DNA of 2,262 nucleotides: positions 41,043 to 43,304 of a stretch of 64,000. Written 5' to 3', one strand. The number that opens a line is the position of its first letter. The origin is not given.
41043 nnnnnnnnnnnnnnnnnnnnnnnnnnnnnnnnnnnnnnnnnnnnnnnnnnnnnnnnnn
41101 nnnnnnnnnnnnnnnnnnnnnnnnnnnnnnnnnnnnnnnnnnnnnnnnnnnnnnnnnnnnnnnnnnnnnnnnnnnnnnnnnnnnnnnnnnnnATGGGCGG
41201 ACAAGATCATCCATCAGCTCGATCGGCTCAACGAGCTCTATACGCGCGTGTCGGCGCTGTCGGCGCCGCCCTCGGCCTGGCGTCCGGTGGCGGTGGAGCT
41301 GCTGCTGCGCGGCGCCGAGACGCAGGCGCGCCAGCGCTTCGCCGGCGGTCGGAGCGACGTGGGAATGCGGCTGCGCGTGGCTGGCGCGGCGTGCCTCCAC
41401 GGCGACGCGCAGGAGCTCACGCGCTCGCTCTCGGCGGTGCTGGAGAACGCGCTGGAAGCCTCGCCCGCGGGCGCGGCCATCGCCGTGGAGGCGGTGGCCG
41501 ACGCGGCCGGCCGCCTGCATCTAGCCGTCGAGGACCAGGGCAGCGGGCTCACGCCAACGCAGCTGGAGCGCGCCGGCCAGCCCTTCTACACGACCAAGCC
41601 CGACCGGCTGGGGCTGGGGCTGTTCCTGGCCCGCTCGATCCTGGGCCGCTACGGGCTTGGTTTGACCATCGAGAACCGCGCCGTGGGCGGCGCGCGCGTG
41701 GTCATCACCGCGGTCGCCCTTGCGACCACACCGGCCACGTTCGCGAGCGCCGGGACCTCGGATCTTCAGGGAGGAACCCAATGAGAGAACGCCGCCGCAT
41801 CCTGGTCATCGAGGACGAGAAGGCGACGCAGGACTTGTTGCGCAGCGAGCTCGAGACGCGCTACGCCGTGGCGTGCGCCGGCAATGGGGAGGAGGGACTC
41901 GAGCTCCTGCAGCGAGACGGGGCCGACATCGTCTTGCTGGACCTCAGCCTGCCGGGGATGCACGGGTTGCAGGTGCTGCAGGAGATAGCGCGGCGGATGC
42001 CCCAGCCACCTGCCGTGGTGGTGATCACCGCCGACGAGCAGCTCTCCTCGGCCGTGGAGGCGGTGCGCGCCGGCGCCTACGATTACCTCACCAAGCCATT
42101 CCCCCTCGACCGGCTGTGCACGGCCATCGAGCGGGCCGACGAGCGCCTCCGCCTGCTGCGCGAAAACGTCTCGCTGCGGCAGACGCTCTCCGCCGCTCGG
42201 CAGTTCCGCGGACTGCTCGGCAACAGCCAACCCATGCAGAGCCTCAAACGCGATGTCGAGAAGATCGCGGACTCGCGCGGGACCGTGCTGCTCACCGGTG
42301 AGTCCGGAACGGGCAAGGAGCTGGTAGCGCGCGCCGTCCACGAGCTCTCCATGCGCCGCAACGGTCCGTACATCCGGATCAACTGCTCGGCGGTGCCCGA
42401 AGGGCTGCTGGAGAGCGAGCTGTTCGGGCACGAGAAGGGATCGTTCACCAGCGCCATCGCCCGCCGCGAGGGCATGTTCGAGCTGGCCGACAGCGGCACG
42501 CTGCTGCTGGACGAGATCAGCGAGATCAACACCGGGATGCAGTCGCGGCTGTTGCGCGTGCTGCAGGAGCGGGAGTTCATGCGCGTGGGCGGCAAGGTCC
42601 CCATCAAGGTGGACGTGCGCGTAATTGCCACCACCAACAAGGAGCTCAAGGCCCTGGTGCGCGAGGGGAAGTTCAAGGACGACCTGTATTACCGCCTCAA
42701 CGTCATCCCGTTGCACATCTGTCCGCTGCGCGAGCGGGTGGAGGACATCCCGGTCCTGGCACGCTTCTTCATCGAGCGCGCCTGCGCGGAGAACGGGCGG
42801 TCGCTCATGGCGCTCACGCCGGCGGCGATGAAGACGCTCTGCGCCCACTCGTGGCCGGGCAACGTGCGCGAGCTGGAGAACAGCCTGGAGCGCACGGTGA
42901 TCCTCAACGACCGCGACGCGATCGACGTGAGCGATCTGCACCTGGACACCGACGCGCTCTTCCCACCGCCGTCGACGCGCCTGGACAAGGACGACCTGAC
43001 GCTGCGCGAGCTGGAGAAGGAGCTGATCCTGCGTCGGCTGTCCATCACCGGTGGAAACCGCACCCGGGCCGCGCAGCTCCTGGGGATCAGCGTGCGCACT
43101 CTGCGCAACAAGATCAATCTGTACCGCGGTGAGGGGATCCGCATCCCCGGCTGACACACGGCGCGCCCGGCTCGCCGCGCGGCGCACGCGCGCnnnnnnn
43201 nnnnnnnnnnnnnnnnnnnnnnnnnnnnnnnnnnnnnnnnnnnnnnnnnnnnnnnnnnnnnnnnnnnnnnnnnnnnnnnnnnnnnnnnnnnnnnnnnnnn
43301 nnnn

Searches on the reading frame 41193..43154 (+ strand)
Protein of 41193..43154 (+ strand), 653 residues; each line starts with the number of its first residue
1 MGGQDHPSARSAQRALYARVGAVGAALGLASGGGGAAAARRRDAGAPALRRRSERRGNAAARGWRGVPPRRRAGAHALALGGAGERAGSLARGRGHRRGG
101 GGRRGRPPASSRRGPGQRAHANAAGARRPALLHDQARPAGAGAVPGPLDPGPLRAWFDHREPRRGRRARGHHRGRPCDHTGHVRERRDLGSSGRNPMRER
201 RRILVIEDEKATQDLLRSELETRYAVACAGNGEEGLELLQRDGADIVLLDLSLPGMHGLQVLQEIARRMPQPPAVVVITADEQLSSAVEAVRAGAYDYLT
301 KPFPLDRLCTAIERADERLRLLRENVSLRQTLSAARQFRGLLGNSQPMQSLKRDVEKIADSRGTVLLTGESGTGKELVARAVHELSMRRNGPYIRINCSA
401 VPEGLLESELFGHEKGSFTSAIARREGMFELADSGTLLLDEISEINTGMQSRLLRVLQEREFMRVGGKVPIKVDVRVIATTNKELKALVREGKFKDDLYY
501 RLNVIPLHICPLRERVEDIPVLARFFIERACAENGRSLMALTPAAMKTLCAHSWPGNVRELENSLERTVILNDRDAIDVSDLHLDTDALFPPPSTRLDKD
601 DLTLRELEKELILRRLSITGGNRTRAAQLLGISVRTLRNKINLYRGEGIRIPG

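Call 6: search_protein_families(library=pfam, proteins=[window:41193-43154:+], max_evalue=0.01)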
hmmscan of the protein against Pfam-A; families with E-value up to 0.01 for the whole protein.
window:41193-43154:+ (653 aa): 17 families
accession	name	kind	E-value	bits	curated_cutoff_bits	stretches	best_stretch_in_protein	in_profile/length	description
PF00158.32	Sigma54_activat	-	4.7e-67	225.3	20.2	1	342-507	2-167/168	Sigma-54 interaction domain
PF00072.30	Response_reg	-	2.7e-27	95.6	30.2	1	203-313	1-111/111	Response regulator receiver domain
PF25601.1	AAA_lid_14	-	1.5e-23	82.8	27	1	513-584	1-72/87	AAA+ ATPase lid domain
PF14532.12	Sigma54_activ_2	-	1.7e-23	83.8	25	1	342-512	1-138/138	Sigma-54 interaction domain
PF02954.25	HTH_8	-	1e-11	44.8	22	1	603-642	1-40/42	Bacterial regulatory protein, Fis family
PF07728.20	AAA_5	-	9.5e-11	42.3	22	1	365-484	2-124/139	AAA domain (dynein-related subfamily)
PF07724.20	AAA_2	-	4e-06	27.4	27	1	362-489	3-131/166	AAA domain (Cdc48 subfamily)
PF00004.35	AAA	-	1.4e-05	26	21.2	1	365-494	1-123/131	ATPase family associated with various cellular activities (AAA)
PF13518.12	HTH_28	-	9e-05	22.9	25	1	610-649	3-41/52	Helix-turn-helix domain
PF13191.12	AAA_16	-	0.00025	22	32.6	1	347-405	8-64/167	AAA ATPase domain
PF13604.12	AAA_30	-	0.00064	19.9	27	0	355-461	10-116/191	AAA domain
PF13384.12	HTH_23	-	0.00066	19.9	24.6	1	604-649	2-46/50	Homeodomain-like domain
PF07726.17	AAA_3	-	0.00091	19.5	27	1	365-482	2-111/131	ATPase family associated with various cellular activities (AAA)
PF01078.27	Mg_chelatase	-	0.0012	18.7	20.3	0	425-482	98-157/207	Magnesium chelatase, subunit ChlI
PF13245.12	AAA_19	-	0.0041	17.7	25.1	0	433-466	90-124/134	AAA domain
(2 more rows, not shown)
